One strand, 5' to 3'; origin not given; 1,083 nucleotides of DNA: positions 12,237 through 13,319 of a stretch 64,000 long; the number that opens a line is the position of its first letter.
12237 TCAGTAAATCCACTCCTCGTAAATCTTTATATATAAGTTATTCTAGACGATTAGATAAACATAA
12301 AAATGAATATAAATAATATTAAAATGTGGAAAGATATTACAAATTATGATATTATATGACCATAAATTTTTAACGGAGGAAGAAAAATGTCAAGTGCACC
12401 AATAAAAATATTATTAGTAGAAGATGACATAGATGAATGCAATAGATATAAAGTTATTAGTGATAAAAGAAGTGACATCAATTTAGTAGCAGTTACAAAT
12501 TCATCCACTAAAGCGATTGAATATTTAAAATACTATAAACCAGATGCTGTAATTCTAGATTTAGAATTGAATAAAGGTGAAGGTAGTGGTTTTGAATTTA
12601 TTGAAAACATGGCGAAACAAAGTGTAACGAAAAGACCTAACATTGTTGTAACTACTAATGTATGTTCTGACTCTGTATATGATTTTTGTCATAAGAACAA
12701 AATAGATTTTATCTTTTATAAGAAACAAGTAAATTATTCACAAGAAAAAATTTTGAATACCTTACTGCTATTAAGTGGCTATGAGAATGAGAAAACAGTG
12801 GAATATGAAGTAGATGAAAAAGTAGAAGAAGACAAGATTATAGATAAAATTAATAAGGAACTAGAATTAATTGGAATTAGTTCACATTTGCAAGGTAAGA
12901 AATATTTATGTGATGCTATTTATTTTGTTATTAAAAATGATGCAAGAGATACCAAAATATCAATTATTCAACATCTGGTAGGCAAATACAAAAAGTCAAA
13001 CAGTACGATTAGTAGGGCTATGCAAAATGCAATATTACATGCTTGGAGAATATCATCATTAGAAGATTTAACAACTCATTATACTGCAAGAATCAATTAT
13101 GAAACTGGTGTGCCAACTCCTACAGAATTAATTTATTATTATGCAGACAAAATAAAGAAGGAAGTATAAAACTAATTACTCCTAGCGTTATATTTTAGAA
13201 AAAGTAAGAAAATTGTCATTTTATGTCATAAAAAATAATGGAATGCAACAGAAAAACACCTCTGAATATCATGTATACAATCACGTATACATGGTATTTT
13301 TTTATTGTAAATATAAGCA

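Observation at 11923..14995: Spo0A-paralog response regulator + 16-aa Trp-rich peptide + AgrC-type histidine kinase locus next to tmRNA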

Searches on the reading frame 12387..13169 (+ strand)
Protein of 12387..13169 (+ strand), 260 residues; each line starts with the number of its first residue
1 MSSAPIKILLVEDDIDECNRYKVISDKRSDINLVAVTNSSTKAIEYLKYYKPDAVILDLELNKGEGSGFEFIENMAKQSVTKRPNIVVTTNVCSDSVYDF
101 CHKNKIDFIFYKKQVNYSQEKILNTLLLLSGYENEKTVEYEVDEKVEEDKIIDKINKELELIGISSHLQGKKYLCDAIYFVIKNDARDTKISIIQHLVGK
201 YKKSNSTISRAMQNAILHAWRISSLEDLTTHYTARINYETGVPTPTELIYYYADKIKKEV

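Call 4: search_protein_families(library=pfam, proteins=[window:12387-13169:+], max_evalue=1)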
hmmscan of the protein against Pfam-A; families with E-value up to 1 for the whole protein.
window:12387-13169:+ (260 aa): 4 families
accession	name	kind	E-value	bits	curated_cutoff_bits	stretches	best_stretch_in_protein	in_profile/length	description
PF08769.17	Spo0A_C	-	3.1e-15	56.5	25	1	155-256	1-104/104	Sporulation initiation factor Spo0A C terminal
PF00072.30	Response_reg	-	7.6e-09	36.2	30.2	1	8-109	1-97/111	Response regulator receiver domain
PF20274.4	cREC_REC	-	5.3e-05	24.2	27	1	11-90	4-73/88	Cyclic-phosphate processing Receiver domain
PF01452.22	Rota_NSP4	-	0.014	15.4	27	1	121-163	74-114/173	Rotavirus non structural protein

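Call 5: search_protein_families(library=ncbifam, proteins=[window:12387-13169:+], max_evalue=1)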
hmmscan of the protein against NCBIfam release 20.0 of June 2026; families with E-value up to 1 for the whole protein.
window:12387-13169:+ (260 aa): 27 families (the best 25 are shown)
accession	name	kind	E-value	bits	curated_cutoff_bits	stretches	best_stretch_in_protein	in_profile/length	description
TIGR02875.1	spore_0_A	equivalog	4.7e-23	81.8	200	1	5-258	2-257/262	sporulation transcription factor Spo0A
NF047785.1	respo_reg_MadR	equivalog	4.6e-06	26.1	300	1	6-97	1-92/209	MadR family response regulator transcription factor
NF008677.0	PRK11697.1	equivalog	1.3e-05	24.6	246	1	6-109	2-99/238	two-component system response regulator BtsR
NF007935.0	PRK10651.1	equivalog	2.1e-05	23.8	250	1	4-91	5-90/216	two-component system response regulator NarL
NF001965.0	PRK00742.1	subfamily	2.6e-05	23.6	293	1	5-80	3-76/357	chemotaxis-specific protein-glutamate methyltransferase CheB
NF045717.1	DVU0259_DivK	exception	2.8e-05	24.3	160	1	7-89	4-83/117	DVU0259 family response regulator domain-containing protein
NF007403.0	PRK09935.1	equivalog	5.1e-05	23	271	1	22-77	20-73/210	fimbria biosynthesis transcriptional regulator FimZ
NF009206.0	PRK12555.1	subfamily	5.4e-05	22.3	342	1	6-113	1-106/340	chemotaxis-specific protein-glutamate methyltransferase CheB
NF045991.1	RespRegCtrARhodob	equivalog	0.00018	21.3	350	1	7-92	2-82/224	response regulator transcription factor CtrA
NF052445.1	RespRegMctR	equivalog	0.00018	21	300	1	5-80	1-74/205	two-component system response regulator MctR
TIGR02154.1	PhoB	equivalog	0.00077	18.8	296.2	1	7-90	4-83/226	phosphate regulon transcriptional regulator PhoB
TIGR03787.1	marine_sort_RR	equivalog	0.0025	17.3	335.7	1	7-91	2-83/227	proteobacterial dedicated sortase system response regulator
NF033791.1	ActR_PrrA_rreg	equivalog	0.0037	17.3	250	1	8-88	4-79/173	ActR/PrrA/RegA family redox response regulator transcription factor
NF007546.0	PRK10161.1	equivalog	0.0044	16.6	471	1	38-91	33-84/229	phosphate response regulator transcription factor PhoB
NF007969.0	PRK10693.1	equivalog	0.0057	15.7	329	1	7-91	9-89/337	two-component system response regulator RssB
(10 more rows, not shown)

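Call 6: find_homologous_proteins(query=window:12387-13169:+)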
Query window:12387-13169:+ (260 aa): 1198 proteins with E <= 0.001 among 1813 candidates; the best 120 are listed.
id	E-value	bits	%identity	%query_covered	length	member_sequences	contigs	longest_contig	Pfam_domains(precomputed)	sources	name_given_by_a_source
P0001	4.6e-153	526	92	100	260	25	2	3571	PF00072.31,PF08769.18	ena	-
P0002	2.3e-152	523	92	100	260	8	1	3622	PF00072.31,PF08769.18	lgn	-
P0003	3.4e-151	519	90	100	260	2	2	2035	PF00072.31,PF08769.18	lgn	-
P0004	6.6e-151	519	90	100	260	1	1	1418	PF00072.31,PF08769.18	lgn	-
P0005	2.5e-148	510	90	100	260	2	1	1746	PF00072.31,PF08769.18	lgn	-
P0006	2.8e-148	510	88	100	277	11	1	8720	PF20274.5,PF00072.31,PF08769.18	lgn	-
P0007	4.2e-148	509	88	100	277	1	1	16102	PF20274.5,PF00072.31,PF08769.18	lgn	-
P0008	5.8e-148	509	88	100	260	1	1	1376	PF00072.31,PF08769.18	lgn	-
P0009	1.7e-147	507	88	100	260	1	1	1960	PF20274.5,PF00072.31,PF08769.18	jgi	-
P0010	2.4e-147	507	89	100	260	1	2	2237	PF20274.5,PF00072.31,PF08769.18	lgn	-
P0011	5.5e-146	502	86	100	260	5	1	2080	PF00072.31,PF08769.18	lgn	-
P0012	9.9e-145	498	86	100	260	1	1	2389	PF00072.31,PF08769.18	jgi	-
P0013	1.0e-144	498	86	100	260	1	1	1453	PF00072.31,PF08769.18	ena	-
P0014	7.3e-138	476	85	100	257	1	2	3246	PF00072.31,PF08769.18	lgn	-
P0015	5.3e-136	470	83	100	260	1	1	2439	PF00072.31,PF08769.18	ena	-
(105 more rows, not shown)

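Call 18: search_solved_structures(query=window:12387-13169:+, max_evalue=0.01, show_alignments=2)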
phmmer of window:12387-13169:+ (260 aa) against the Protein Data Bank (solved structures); distinct sequences matched with E-value up to 0.01: 3.
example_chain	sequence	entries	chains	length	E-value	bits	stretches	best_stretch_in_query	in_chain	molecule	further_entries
1fc3_A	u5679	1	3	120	1.6e-07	34.3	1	155-259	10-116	SPO0A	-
1lq1_A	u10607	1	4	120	1.9e-06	30.8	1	155-259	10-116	Stage 0 sporulation protein A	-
3kht_A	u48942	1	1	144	0.00097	21.9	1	5-96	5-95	Response regulator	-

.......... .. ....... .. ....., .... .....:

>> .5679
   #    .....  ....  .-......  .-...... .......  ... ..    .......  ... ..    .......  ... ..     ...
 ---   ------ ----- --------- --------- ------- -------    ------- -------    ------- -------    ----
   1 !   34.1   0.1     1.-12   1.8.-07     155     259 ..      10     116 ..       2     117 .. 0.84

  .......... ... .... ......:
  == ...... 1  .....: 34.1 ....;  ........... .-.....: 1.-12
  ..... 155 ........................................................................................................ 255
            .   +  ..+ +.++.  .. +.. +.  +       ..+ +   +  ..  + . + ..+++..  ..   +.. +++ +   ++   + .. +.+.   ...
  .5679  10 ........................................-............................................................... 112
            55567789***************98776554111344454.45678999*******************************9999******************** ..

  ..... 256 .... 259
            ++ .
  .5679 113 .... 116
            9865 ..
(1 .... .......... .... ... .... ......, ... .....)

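Call 55: search_dna_similar(query=window:12387-13169:+, collection=phages, mode=protein, max_rows=15)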
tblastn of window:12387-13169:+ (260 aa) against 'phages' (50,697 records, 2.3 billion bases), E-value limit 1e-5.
Records with a match: 2; places in all: 2; records where one place covers at least 80% of the query: 1.
Best place of each record, by identity: <60% 2.
By first word of the organism name: Bacteriophage 2.
By host as written in the record: - 2.
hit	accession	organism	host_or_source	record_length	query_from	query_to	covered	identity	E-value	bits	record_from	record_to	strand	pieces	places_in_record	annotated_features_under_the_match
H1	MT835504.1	Bacteriophage sp.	human fecal samples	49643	23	259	91%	25.6%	1e-10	67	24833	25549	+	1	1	record has no annotation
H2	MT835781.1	Bacteriophage sp.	human fecal samples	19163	162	260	38%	28.7%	4e-6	54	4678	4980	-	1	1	record has no annotation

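Call 79: search_protein_families(library=phrogs, proteins=[window:12387-13169:+], max_evalue=0.01)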
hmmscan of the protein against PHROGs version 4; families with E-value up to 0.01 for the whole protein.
window:12387-13169:+ (260 aa): 4 families
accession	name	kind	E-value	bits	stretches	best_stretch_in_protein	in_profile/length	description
phrog_37855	-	unknown function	7.9e-17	62.2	1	4-257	4-268/278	-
phrog_731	-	unknown function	9.1e-07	29.4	1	6-90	2-81/227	-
phrog_5982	-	unknown function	0.00073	18.5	1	7-122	870-981/1030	-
phrog_22245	-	unknown function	0.0038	17.4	1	6-88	4-82/349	-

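Call 80: search_protein_families(library=padloc, proteins=[window:12387-13169:+], max_evalue=0.01)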
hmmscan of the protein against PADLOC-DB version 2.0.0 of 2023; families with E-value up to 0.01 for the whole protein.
window:12387-13169:+ (260 aa): 2 families
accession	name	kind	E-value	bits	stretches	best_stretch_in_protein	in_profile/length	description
PDLC00405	SduA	-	0.00093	16.8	1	6-153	7-162/323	DUF4263 domain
PDLC04725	PDC-M60B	-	0.0037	15.1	1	6-61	4-59/158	-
